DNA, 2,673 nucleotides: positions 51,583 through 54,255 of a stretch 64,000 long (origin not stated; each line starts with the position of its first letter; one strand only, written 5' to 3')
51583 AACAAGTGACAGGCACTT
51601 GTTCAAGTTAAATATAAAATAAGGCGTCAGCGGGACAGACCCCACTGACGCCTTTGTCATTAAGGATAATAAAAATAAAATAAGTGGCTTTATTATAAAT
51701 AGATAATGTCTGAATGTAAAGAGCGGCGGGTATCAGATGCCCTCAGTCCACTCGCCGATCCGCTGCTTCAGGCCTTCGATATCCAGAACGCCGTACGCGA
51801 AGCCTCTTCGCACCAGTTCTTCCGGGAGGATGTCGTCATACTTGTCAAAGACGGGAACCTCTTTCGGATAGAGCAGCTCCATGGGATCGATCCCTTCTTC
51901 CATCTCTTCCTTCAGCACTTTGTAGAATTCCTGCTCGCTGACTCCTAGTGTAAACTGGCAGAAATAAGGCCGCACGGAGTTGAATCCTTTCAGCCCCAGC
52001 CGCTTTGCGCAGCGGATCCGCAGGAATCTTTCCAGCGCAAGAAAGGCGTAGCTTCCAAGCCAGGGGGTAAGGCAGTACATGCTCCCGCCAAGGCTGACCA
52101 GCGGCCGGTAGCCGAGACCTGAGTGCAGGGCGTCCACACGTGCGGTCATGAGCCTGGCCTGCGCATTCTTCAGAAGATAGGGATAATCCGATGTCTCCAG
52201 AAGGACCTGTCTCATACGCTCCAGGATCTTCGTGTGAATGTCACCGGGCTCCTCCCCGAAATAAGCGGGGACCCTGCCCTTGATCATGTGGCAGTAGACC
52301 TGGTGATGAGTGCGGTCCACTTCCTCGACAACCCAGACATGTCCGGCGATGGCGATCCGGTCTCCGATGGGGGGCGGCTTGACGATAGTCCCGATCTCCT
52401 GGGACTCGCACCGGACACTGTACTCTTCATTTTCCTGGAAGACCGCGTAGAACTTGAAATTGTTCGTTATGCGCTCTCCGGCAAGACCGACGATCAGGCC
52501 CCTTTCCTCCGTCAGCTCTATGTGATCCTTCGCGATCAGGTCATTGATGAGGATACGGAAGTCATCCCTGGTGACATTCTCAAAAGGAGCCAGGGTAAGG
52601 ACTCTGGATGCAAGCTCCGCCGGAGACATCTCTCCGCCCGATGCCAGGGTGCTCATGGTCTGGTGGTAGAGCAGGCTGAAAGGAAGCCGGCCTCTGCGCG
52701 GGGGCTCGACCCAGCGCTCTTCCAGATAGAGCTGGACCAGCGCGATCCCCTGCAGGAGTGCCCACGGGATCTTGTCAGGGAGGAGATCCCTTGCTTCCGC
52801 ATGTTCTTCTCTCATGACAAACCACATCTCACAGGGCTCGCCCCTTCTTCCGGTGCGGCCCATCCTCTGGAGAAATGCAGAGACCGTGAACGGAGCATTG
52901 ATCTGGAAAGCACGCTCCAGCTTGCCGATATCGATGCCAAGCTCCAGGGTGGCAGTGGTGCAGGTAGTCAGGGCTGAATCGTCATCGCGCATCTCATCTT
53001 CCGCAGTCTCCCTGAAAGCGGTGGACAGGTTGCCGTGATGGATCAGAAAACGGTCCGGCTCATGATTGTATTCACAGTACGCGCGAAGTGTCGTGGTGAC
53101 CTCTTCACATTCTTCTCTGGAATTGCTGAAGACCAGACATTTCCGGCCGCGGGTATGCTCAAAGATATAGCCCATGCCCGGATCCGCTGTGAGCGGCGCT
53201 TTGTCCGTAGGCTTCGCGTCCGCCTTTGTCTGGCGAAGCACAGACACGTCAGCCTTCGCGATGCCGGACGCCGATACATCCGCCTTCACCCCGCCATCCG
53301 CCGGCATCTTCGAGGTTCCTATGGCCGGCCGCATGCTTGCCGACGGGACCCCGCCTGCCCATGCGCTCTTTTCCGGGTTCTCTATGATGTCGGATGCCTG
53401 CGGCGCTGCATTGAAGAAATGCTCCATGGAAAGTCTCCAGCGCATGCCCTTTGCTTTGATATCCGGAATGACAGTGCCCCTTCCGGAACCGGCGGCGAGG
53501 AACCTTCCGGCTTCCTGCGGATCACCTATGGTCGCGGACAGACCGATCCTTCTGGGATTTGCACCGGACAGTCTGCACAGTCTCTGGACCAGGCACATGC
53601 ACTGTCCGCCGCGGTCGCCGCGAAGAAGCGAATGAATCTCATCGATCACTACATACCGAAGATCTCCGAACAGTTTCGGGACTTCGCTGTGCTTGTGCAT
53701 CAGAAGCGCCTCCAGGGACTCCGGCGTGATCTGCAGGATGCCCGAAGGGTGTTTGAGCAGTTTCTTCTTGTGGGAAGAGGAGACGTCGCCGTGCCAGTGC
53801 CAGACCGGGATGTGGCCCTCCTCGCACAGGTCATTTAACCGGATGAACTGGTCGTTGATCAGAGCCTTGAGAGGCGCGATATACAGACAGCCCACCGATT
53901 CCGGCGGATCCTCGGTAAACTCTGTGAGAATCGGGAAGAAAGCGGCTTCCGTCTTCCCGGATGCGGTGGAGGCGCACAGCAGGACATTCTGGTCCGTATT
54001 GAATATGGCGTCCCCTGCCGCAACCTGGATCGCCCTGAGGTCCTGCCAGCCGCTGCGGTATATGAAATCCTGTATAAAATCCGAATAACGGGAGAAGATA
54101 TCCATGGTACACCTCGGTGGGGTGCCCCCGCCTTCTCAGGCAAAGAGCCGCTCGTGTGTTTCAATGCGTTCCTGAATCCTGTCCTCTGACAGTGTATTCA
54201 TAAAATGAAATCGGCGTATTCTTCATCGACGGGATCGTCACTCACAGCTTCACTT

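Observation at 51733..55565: Orphan BrxD-like (DUF2791) ATPase plus Lhr-like helicase operon with no other BREX or Ter genes: candidate stand-alone defence or DNA-surveillance module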

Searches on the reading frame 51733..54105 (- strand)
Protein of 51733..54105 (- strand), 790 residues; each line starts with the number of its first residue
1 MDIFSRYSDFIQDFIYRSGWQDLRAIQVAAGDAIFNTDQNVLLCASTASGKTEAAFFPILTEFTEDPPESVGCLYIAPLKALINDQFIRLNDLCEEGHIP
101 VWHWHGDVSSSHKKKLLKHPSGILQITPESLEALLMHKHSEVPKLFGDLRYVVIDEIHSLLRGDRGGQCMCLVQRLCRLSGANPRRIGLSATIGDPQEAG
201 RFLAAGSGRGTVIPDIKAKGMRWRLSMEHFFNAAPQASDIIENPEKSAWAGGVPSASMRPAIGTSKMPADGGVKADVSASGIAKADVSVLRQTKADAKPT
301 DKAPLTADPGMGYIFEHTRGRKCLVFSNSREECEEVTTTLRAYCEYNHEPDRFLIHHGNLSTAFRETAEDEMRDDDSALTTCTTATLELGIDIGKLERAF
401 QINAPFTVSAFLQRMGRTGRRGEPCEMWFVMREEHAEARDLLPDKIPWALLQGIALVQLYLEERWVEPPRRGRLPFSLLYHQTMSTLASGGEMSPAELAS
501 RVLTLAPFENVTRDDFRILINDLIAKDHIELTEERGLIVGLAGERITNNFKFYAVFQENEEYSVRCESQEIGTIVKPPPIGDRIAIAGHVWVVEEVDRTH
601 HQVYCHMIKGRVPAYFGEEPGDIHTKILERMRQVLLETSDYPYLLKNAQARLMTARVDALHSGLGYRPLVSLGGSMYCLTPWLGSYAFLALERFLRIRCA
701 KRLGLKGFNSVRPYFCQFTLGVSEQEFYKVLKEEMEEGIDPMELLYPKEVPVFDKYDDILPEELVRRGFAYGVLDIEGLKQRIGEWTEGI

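Call 3: search_protein_families(library=pfam, proteins=[window:51733-54105:-], max_evalue=0.01)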
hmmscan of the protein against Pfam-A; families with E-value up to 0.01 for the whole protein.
window:51733-54105:- (790 aa): 4 families
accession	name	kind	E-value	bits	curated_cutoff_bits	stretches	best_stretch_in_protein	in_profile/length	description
PF00270.35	DEAD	-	2.1e-28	99.6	26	1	25-194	2-161/167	DEAD/DEAH box helicase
PF00271.37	Helicase_C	-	2e-15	57.5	23.5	1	316-422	11-110/110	Helicase conserved C-terminal domain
PF04851.21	ResIII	-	5.5e-05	23.6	22.5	1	23-193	4-162/164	Type III restriction enzyme, res subunit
PF22590.2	Cas3-like_C_2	-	0.002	18.8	27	1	320-421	2-104/106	CRISPR-associated nuclease/helicase Cas3, C-terminal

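Call 4: search_protein_families(library=padloc, proteins=[window:51733-54105:-], max_evalue=0.01)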
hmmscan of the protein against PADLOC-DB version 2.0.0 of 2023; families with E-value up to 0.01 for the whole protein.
window:51733-54105:- (790 aa): 52 families (the best 25 are shown)
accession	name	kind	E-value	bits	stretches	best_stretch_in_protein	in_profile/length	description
PDLC03960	SngC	-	8.8e-271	898.8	1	3-781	5-715/720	-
PDLC02503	BrxHI|BrxHII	-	1.2e-113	378.9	1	4-778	5-683/698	BrxHI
PDLC02501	BrxHI|BrxHII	-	3e-77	258.6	2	1-222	1-224/925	BrxHI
PDLC02897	DpdJ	-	1.2e-22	77.6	2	27-208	104-301/1570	DpdJ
PDLC00037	DruE3|DruE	-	2.1e-18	63.5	2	366-427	1046-1106/2055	SNF2 family N-terminal domain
PDLC02896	DpdJ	-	3.8e-18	62.6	3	114-204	330-420/1487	DpdJ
PDLC01761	Cas3b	-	1.7e-16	58.1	2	22-119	219-305/705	-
PDLC00035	DruE3|DruE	-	9.8e-15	51.3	2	369-427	1052-1109/1460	SNF2 family N-terminal domain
PDLC00036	DruE3|DruE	-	1e-14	50.6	2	28-198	98-290/2023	SNF2 family N-terminal domain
PDLC00013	DruE1|DruE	-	1.6e-12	44.2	2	381-423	1087-1128/1776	SNF2 family N-terminal domain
PDLC02893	DpdJ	-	3.1e-11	39.9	2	35-94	180-243/876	DpdJ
PDLC02864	DpdF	-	8.1e-11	39.4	1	314-434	228-341/610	DpdF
PDLC01196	Cas3d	-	1e-10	38.8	2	34-101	25-85/594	CAS-I-D; effector_G3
PDLC00051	DruE4|DruE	-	2.2e-10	36.7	1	383-425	1130-1172/1829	SNF2 family N-terminal domain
PDLC00015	DruE2|DruE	-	2.7e-10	36.6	1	383-425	1176-1218/1887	SNF2 family N-terminal domain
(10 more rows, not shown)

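Call 5: search_protein_families(library=ncbifam, proteins=[window:51733-54105:-], max_evalue=0.01)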
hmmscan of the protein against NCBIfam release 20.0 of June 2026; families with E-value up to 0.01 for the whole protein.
window:51733-54105:- (790 aa): 25 families
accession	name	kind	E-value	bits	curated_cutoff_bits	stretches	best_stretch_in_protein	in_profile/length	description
TIGR04121.1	DEXH_lig_assoc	equivalog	5.4e-58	196.4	850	2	11-208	3-199/804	ligase-associated DNA damage response DEXH box helicase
NF010338.0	PRK13767.1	equivalog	4.4e-49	167.5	849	2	2-206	14-231/877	ATP-dependent helicase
TIGR03817.1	DECH_helic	hypoth_equivalog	5.7e-34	117.4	874.1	2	17-204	31-215/742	helicase/secretion neighborhood putative DEAH-box helicase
NF007284.0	PRK09751.1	equivalog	1.4e-22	78.9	1496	2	11-207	19-231/1538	ATP-dependent helicase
NF002654.0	PRK02362.1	equivalog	4.5e-14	51.7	887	1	11-205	12-193/739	ATP-dependent DNA helicase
NF041067.1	DpdJ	equivalog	2.3e-13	48.8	800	3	116-198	325-410/1482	protein DpdJ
NF001308.0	PRK00254.1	equivalog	2.7e-12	45.7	1216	1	11-205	12-191/720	ATP-dependent DNA helicase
NF002251.0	PRK01172.1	equivalog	1.2e-10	40.3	891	1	35-206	34-192/674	ATP-dependent DNA helicase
NF053631.1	RNA_helic_CshA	equivalog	1.8e-10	40.3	646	2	11-160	10-153/434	degradosome RNA helicase CshA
NF040935.1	helicase_Hel308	equivalog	6.3e-10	37.8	1200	1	11-205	15-193/704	ATP-dependent DNA helicase Hel308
NF008744.0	PRK11776.1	equivalog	9.8e-10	37.6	524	1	313-434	235-350/460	ATP-dependent RNA helicase DbpA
TIGR01389.1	recQ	equivalog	1.8e-09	36.6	640.2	1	313-433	218-330/591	DNA helicase RecQ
TIGR00614.1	recQ_fam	subfamily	5.4e-09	35.4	219.8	1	311-428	217-327/470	RecQ family ATP-dependent DNA helicase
NF041063.1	DpdF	equivalog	2.2e-08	33.2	550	1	36-158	156-280/813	protein DpdF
NF008394.0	PRK11192.1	equivalog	6.4e-08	31.8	507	1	316-423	243-343/441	ATP-dependent RNA helicase SrmB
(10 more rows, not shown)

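Call 33: search_solved_structures(query=window:51733-54105:-, max_evalue=0.0001)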
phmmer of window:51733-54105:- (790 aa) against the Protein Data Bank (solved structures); distinct sequences matched with E-value up to 0.0001: 40.
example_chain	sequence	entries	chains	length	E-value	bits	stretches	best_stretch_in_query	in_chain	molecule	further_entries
5v9x_A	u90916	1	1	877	2.4e-26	95.5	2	29-213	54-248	ATP-dependent DNA helicase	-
7lhl_A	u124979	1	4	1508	1.1e-25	93.2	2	29-213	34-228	ATP-dependent DNA helicase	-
6znp_A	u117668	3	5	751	2.2e-25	92.3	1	19-204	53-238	Uncharacterized ATP-dependent helicase YprA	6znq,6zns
6qv3_A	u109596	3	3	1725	2.6e-22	82.1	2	23-210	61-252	Pre-mRNA splicing helicase-like protein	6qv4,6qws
5m59_A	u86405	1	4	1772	2.9e-22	81.9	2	23-210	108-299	Pre-mRNA splicing helicase-like protein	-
8alz_B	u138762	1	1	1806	5.4e-21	77.8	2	18-204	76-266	Activating signal cointegrator 1 complex subunit 3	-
6qdv_B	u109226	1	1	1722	1.1e-20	76.8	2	19-211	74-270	U5 small nuclear ribonucleoprotein 200 kDa helicase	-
4f91_B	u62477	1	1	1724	1.1e-20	76.8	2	19-211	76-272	U5 small nuclear ribonucleoprotein 200 kDa helicase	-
4f92_B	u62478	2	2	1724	1.1e-20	76.8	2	19-211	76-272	U5 small nuclear ribonucleoprotein 200 kDa helicase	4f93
5urj_A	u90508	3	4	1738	1.1e-20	76.7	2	19-211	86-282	U5 small nuclear ribonucleoprotein 200 kDa helicase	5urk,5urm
4kit_B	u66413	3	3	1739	1.1e-20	76.7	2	19-211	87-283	U5 small nuclear ribonucleoprotein 200 kDa helicase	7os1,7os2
6s8q_B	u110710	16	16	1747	1.1e-20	76.7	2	19-211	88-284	U5 small nuclear ribonucleoprotein 200 kDa helicase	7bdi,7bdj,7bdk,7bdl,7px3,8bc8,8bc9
6s9i_B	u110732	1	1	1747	1.7e-20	76.1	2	19-211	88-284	U5 small nuclear ribonucleoprotein 200 kDa helicase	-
6s8o_B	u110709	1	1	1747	1.7e-20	76.1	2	19-211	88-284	U5 small nuclear ribonucleoprotein 200 kDa helicase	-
3jcr_C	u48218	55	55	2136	2.4e-20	75.6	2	19-211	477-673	hBrr2 | U5 small nuclear ribonucleoprotein 200 kDa helicase | Brr2, U5 small nuclear ribonucleoprotein 200 kDa helicase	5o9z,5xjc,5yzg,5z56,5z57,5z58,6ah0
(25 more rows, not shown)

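Call 59: find_homologous_proteins(query=window:51733-54105:-, max_evalue=1e-20)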
Query window:51733-54105:- (790 aa): 8000 proteins with E <= 1e-20 among 8000 candidates; the best 120 are listed.
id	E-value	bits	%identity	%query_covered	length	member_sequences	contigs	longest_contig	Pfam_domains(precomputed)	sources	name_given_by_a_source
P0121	0.0e+0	1818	98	100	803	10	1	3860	PF00270.36,PF00271.38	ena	-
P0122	0.0e+0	1808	97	100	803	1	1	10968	PF00270.36,PF00271.38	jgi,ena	-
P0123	0.0e+0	1806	97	100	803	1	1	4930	PF00270.36,PF00271.38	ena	-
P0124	0.0e+0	1806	97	100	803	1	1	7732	PF00270.36,PF00271.38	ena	-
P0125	0.0e+0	1806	97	100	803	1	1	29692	PF00270.36,PF00271.38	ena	-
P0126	0.0e+0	1805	97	100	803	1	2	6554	PF00270.36,PF00271.38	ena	-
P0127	0.0e+0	1805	97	100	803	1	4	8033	PF00270.36,PF00271.38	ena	-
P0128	0.0e+0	1803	97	100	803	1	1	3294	PF00270.36,PF00271.38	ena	-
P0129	0.0e+0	1803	97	100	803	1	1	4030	PF00270.36,PF00271.38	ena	-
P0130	0.0e+0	1802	97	100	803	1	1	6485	PF00270.36,PF00271.38,PF04851.22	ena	-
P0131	0.0e+0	1800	97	100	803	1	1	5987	PF00270.36,PF00271.38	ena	-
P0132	0.0e+0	1799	97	100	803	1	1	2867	PF00270.36,PF00271.38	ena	-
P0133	0.0e+0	1798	97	100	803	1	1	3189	PF00270.36,PF00271.38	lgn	-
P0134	0.0e+0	1792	97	100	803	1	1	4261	PF00270.36,PF00271.38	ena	-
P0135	0.0e+0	1736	94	100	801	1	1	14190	PF00270.36,PF00271.38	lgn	-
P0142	0.0e+0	1724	94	100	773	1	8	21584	PF00270.36,PF00271.38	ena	-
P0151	0.0e+0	1671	90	100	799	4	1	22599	PF00270.36,PF00271.38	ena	-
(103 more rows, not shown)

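Call 62: find_encoding_contigs(protein=P0151, flank=10000, max_places=2)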
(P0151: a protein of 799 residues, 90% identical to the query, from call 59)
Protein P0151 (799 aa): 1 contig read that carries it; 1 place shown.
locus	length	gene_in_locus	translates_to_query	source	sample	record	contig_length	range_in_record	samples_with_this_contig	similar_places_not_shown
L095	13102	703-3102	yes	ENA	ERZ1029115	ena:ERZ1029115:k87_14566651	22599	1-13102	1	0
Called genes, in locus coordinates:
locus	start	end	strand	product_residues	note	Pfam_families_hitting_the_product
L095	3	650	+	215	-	?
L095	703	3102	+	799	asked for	PF00270:DEAD, PF00271:Helicase_C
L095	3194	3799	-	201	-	PF00293:NUDIX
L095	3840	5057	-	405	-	PF01979:Amidohydro_1, PF07969:Amidohydro_3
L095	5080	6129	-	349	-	PF06516:NUP, PF01048:PNP_UDP_1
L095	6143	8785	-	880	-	PF00690:Cation_ATPase_N, PF00122:E1-E2_ATPase, PF00702:Hydrolase, PF13246:Cation_ATPase, PF08282:Hydrolase_3 (faint), PF00689:Cation_ATPase_C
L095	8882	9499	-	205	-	-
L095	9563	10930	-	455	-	PF00512:HisKA, PF02518:HATPase_c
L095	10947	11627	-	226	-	PF00072:Response_reg, PF00486:Trans_reg_C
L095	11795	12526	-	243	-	PF10925:DUF2680 (faint), PF09851:SHOCT (faint)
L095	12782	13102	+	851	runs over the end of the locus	PF22666:Glyco_hydro_2_N2, PF02837:Glyco_hydro_2_N, PF17786:Mannosidase_ig (weak)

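Call 63: find_encoding_contigs(protein=P0142, flank=10000, max_places=3)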
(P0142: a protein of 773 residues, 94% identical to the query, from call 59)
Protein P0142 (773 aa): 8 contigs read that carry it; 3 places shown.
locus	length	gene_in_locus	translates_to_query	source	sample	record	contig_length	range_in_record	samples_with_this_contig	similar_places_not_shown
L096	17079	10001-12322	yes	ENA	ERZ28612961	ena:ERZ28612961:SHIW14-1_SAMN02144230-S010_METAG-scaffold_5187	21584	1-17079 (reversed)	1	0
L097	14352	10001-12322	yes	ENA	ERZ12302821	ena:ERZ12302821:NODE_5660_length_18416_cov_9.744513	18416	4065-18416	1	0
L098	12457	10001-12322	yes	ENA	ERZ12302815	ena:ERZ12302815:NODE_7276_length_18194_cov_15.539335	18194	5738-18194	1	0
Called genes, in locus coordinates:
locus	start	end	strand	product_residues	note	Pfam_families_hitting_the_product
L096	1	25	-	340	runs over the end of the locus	PF03473:MOSC (weak), PF00994:MoCF_biosynth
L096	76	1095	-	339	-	PF04055:Radical_SAM, PF13353:Fer4_12 (weak), PF06463:Mob_synth_C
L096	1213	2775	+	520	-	PF00474:SSF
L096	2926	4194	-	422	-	PF02040:ArsB (faint), PF03600:CitMHS, PF06808:DctM (faint)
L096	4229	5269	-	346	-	PF01471:PG_binding_1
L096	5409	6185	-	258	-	PF03009:GDPD, PF13653:GDPD_2 (weak)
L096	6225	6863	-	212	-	PF01791:DeoC, PF04131:NanE (weak)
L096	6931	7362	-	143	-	PF08211:dCMP_cyt_deam_2, PF00383:dCMP_cyt_deam_1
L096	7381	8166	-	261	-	PF01048:PNP_UDP_1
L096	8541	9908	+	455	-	PF10923:BrxC_BrxD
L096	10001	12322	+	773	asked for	PF00270:DEAD, PF00271:Helicase_C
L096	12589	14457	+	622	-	PF13522:GATase_6, PF13537:GATase_7, PF01380:SIS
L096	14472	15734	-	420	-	PF05977:MFS_3, PF07690:MFS_1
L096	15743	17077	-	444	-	?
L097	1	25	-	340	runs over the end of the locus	PF03473:MOSC (weak), PF00994:MoCF_biosynth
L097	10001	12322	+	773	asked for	PF00270:DEAD, PF00271:Helicase_C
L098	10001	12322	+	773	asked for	PF00270:DEAD, PF00271:Helicase_C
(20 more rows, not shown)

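Call 71: predict_structure(alignment_id=A2)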
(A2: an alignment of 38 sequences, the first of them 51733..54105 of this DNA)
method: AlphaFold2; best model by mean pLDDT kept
length: 790 residues; sequences in the alignment: 38
mean_pLDDT: 65.9   pTM: 0.60
mean pLDDT of the five models: 65.9, 64.9, 63.2, 58.8, 54.5
residues with pLDDT >= 90: 186; 70-90: 223; 50-70: 134; < 50: 247
segments of 3 or more residues with pLDDT < 50: 217-298, 322-330, 356-379, 381-466, 549-562, 573-576, 584-590, 608-620
pLDDT, mean of each block of 10 residues (from residue 1): 80 76 70 90 71 89 93 84 65 87 79 86 88 85 94 80 73 92 91 68 88 64 27 30 29 26 27 27 29 43 51 56 45 57 61 47 39 46 36 27 27 28 31 29 31 35 48 85 88 92 89 94 93 90 69 32 59 53 46 72 59 35 68 78 56 75 82 89 86 94 92 85 94 93 88 77 91 88 85
secondary structure, 60 per line:
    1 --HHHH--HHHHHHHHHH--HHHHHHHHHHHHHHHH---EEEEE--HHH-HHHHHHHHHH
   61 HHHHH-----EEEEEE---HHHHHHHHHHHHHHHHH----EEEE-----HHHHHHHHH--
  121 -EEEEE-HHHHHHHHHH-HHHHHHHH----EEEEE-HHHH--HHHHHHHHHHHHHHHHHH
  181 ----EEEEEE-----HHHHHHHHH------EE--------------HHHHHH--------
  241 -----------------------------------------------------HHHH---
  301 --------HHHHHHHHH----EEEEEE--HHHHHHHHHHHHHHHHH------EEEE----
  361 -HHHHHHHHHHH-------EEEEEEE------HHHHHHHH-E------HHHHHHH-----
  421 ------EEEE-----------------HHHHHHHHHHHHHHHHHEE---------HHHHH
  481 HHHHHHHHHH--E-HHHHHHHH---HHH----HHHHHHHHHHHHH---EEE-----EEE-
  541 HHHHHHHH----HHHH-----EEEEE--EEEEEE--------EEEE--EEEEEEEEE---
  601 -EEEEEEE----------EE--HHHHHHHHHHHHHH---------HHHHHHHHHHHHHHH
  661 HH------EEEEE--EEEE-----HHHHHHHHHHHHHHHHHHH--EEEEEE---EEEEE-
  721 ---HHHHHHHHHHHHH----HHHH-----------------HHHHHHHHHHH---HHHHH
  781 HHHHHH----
elements in order (helices of 4 or more, strands of 3 or more residues): H3-6 H9-18 H21-36 E40-44 H51-65 E71-76 H80-96 E101-104 H110-118 E122-126 H128-137 H139-146 E151-155 H157-160 H163-180 E185-190 H196-204 H227-232 H294-297 H309-317 E322-327 H330-346 E353-356 H362-372 E380-386 H393-400 H409-415 E427-430 H448-464 H476-490 H495-502 H513-525 E529-531 E537-539 H541-548 H553-556 E562-566 E569-574 E583-586 E589-597 E602-608 H623-636 H646-662 E669-673 E676-679 H685-703 E706-711 E715-719 H724-736 H741-744 H762-772 H776-786
